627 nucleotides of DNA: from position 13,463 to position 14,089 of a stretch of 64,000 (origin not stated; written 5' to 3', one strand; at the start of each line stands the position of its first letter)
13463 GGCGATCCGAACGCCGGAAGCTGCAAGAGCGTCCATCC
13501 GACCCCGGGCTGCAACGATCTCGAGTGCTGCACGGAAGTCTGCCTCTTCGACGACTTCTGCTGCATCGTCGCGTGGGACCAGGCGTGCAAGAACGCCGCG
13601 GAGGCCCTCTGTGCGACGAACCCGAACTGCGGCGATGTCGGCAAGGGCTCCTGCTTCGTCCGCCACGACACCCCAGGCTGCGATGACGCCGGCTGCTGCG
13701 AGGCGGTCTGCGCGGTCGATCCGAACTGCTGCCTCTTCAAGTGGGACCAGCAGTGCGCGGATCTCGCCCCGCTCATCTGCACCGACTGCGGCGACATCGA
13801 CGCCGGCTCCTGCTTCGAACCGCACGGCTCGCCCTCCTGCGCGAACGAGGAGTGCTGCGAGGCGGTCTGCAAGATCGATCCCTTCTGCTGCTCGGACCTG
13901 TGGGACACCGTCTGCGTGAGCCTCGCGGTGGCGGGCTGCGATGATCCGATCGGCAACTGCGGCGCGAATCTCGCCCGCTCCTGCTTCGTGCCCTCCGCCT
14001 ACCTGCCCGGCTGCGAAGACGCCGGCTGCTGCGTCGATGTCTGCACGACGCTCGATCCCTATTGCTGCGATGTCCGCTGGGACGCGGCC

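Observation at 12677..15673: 998-aa secreted protein composed of 17 tandem cysteine-rich repeats with about ten Cys each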

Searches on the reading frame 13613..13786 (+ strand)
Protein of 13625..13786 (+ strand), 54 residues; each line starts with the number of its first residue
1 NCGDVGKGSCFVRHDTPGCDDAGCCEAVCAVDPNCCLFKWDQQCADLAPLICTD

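Call 10: search_protein_families(library=pfam, proteins=[window:13625-13786:+], max_evalue=10)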
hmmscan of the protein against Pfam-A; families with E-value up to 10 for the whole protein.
seq(54 aa): 0 families

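Call 43: search_solved_structures(query=A4, max_evalue=10, show_alignments=3)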
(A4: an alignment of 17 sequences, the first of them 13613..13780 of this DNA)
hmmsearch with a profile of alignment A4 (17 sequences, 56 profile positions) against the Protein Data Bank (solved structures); distinct sequences matched with E-value up to 10: 2.
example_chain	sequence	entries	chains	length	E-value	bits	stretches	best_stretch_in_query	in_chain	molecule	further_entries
3s5n_A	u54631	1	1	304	0.44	14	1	31-46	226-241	4-hydroxy-2-oxoglutarate aldolase, mitochondrial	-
3s5o_A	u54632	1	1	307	0.45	14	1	31-46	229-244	4-hydroxy-2-oxoglutarate aldolase, mitochondrial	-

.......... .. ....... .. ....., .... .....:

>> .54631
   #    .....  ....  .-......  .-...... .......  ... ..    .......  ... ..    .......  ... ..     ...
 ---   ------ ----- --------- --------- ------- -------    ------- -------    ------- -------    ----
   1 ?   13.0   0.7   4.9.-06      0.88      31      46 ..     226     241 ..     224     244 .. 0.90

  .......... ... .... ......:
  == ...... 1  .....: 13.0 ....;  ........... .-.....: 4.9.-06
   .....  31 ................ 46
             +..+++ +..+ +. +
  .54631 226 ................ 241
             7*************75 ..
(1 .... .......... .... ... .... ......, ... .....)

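Call 55: search_protein_representatives(alignment_id=A4)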
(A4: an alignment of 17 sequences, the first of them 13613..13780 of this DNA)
Query: 17 sequences, 56 profile positions. Proteins with E-value up to 0.001 (for the whole library): 4222; up to 1e-10: 1922; up to 1e-30: 512. The best 150 are listed.
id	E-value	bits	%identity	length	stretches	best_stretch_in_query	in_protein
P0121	0.0e+00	1071.6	-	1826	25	4-55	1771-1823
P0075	8.6e-256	842.5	-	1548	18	5-52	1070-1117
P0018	9.7e-247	813.5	-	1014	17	5-56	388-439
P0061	1.3e-235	777.9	-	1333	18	4-56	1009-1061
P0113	1.9e-235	777.4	-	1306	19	4-56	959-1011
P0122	1.8e-228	755.0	-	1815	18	6-56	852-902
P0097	2.0e-227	751.6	-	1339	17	5-56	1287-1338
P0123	3.4e-221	731.7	-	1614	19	3-56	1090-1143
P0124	1.1e-220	730.1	-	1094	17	4-56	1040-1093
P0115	7.6e-216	714.6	-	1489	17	6-56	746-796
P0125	4.7e-213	705.7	-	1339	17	5-53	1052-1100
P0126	2.7e-197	655.2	-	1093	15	4-56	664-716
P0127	3.3e-183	610.1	-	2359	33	6-56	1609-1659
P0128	4.0e-179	597.0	-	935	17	11-56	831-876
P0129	3.3e-158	530.0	-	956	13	4-56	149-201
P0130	1.3e-144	486.5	-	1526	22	4-53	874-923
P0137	9.2e-128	432.5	-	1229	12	5-56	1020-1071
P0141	6.6e-108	368.9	-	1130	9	5-56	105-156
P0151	1.7e-95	329.2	-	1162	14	12-56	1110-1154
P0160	1.1e-88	307.3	-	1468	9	9-56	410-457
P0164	3.6e-86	299.3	-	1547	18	7-56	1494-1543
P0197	8.0e-72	253.4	-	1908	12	6-56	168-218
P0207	4.6e-69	244.6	-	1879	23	5-53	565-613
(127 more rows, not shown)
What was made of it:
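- It is found in 4,222 cluster representatives, and the 150 best hits carry 4-33 copies each (call 55).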

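Call 60: search_protein_families(library=pfam, alignment_id=A6, max_evalue=0.001)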
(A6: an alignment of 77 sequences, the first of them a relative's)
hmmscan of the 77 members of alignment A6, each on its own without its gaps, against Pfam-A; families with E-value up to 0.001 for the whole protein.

A. member 1, P0132 (570 aa): 0 families

B. families by the number of members that match (of 77 scanned): 18 families
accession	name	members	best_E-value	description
PF00404.24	Dockerin_1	19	1.2e-07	Dockerin type I domain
PF13688.12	Reprolysin_5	5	1.8e-15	Metallo-peptidase family M12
PF13365.12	Trypsin_2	5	1.1e-13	Trypsin-like peptidase domain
PF13583.11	Reprolysin_4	4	1.1e-13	Metallo-peptidase family M12B Reprolysin-like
PF13582.12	Reprolysin_3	4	2.8e-12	Metallo-peptidase family M12B Reprolysin-like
PF05572.19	Peptidase_M43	2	4.4e-17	Pregnancy-associated plasma protein-A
PF13574.12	Reprolysin_2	2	2.7e-10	Metallo-peptidase family M12B Reprolysin-like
PF13405.12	EF-hand_6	2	0.00017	EF-hand domain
PF03781.23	FGE-sulfatase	1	4.2e-48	Sulfatase-modifying factor enzyme 1-like domain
PF00059.27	Lectin_C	1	4.2e-23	Lectin C-type domain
PF23759.1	GBD_T9SS_assoc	1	4.2e-09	Galactose binding domain-like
PF18998.6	Flg_new_2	1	3.8e-08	Divergent InlB B-repeat domain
PF01483.27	P_proprotein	1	5.6e-08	Proprotein convertase P-domain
PF00089.32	Trypsin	1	9.3e-08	Trypsin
PF01421.25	Reprolysin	1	7.9e-05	Reprolysin (M12B) family zinc metalloprotease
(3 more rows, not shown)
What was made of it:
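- Co-occurring domains: Dockerin_1 in 19 of 77, reprolysin-type in 5, trypsin-like in 5, plus M43, C-type lectin, FGE-sulfatase and P-domain (call 60). The same module is common in soluble-looking multidomain enzymes (call 60).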

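Call 81: search_protein_families(library=pfam, proteins=[P0121, P0127, P0197], max_evalue=0.001)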
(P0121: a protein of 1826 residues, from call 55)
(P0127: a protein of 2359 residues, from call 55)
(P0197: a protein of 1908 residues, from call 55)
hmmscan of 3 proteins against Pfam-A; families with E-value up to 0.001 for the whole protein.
P0121 (1826 aa): 0 families

P0127 (2359 aa): 1 family
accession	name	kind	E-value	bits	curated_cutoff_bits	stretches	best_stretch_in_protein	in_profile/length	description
PF00526.23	Dicty_CTDC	-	2.1e-90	296.4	27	15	370-392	1-22/24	Dictyostelium (slime mold) repeat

P0197 (1908 aa): 0 families
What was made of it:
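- On Other bacterial Cys-rich repeats (Myxococcus cysteine-rich repeat, Dicty_CTDC): Dicty_CTDC occurs only as a separate co-resident repeat in the distant protein P0127 (call 81).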

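Call 82: list_cluster_members(proteins=[P0121, P0127, P0130, P0137, P0141, P0151, P0160, P0164, P0197, P0207])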
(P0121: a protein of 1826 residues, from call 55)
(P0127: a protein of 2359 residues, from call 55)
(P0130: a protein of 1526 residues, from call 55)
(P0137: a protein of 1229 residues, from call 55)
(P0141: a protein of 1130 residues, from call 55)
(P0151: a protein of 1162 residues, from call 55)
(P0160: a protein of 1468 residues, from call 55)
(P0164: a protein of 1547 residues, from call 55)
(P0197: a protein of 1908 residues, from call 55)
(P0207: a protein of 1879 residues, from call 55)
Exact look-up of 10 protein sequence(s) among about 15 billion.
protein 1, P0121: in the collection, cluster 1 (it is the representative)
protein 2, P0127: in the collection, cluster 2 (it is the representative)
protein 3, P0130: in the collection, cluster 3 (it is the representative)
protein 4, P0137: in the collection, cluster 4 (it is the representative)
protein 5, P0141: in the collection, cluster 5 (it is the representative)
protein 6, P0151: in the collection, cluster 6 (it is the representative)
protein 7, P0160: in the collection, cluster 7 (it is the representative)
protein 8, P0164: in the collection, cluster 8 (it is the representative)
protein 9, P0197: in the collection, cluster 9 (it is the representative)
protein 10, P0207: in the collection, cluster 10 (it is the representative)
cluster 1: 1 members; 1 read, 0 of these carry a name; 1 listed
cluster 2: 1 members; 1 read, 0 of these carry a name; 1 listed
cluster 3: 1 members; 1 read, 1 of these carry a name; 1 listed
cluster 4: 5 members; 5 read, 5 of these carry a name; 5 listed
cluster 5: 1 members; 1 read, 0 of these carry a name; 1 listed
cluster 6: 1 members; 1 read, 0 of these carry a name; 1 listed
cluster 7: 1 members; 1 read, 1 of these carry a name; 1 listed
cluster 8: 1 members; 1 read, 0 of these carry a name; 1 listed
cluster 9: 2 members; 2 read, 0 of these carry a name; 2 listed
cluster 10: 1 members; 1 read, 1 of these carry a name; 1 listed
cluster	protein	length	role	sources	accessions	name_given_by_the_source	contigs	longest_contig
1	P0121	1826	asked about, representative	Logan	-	-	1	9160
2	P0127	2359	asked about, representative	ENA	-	-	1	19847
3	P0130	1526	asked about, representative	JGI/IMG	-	hypothetical protein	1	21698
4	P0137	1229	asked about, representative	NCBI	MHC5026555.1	MAG: M12 family metallo-peptidase [Planctomycetota bacterium]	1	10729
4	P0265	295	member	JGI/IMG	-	hypothetical protein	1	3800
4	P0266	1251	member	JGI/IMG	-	hypothetical protein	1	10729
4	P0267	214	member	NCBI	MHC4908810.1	MAG: hypothetical protein ACYTF9_03715, partial [Planctomycetota bacterium]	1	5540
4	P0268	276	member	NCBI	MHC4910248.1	MAG: hypothetical protein ACYTF9_11050, partial [Planctomycetota bacterium]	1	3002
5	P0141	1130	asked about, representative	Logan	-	-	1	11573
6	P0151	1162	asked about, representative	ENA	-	-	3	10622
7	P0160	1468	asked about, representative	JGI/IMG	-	hypothetical protein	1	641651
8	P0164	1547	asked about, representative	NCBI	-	-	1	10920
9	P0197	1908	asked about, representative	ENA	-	-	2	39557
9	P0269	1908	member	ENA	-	-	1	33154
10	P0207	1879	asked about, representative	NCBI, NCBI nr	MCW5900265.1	MAG: T9SS type A sorting domain-containing protein [Flavobacteriales bacterium] | T9SS type A sorting domain-containing protein [Flavobacteriales bacterium]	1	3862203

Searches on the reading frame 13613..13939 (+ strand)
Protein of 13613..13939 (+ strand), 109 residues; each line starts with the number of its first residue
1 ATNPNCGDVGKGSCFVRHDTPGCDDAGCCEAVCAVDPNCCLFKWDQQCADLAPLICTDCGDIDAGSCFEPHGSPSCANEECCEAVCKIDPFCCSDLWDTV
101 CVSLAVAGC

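Call 58: predict_structure(alignment_id=A5)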
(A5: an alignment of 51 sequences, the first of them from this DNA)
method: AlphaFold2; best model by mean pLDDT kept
length: 109 residues; sequences in the alignment: 51
mean_pLDDT: 93.6   pTM: 0.65
mean pLDDT of the five models: 93.6, 93.4, 91.5, 90.3, 89.1
residues with pLDDT >= 90: 90; 70-90: 19; 50-70: 0; < 50: 0
segments of 3 or more residues with pLDDT < 50: none
pLDDT, mean of each block of 10 residues (from residue 1): 91 95 95 96 97 86 93 94 94 94 97
secondary structure, 60 per line:
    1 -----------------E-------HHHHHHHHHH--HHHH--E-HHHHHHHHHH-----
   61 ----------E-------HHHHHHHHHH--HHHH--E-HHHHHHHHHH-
elements in order: H26-35 H38-41 H46-55 H79-88 H91-94 H99-108
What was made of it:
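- The two-module model has pLDDT 93.6 (call 58).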

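Call 61: fold_search(model_id=the predicted structure, library=pdb)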
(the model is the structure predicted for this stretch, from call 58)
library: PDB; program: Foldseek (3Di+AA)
matches with E <= 10: 0; with E <= 0.001: 0
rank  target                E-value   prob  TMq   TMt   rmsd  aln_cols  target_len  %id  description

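Call 68: fold_search(model_id=the predicted structure, library=viral)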
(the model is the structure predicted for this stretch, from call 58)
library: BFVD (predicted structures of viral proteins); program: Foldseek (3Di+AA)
matches with E <= 10: 3; with E <= 0.001: 0
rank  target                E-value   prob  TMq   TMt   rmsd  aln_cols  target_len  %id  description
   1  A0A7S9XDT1            1.8e+00  0.47  0.26  0.05   1.4        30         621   33  Uncharacterized protein [Virus NIOZ-UU157]
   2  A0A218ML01            2.7e+00  0.15  0.29  0.04   6.9        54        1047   24  Putative peptidase [uncultured virus]
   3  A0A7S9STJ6            8.9e+00  0.14  0.26  0.08   1.3        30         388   33  Uncharacterized protein [Virus NIOZ-UU157]
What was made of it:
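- Tried and rejected: Foldseek against viral BFVD gave only E >= 1.8 (call 68).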
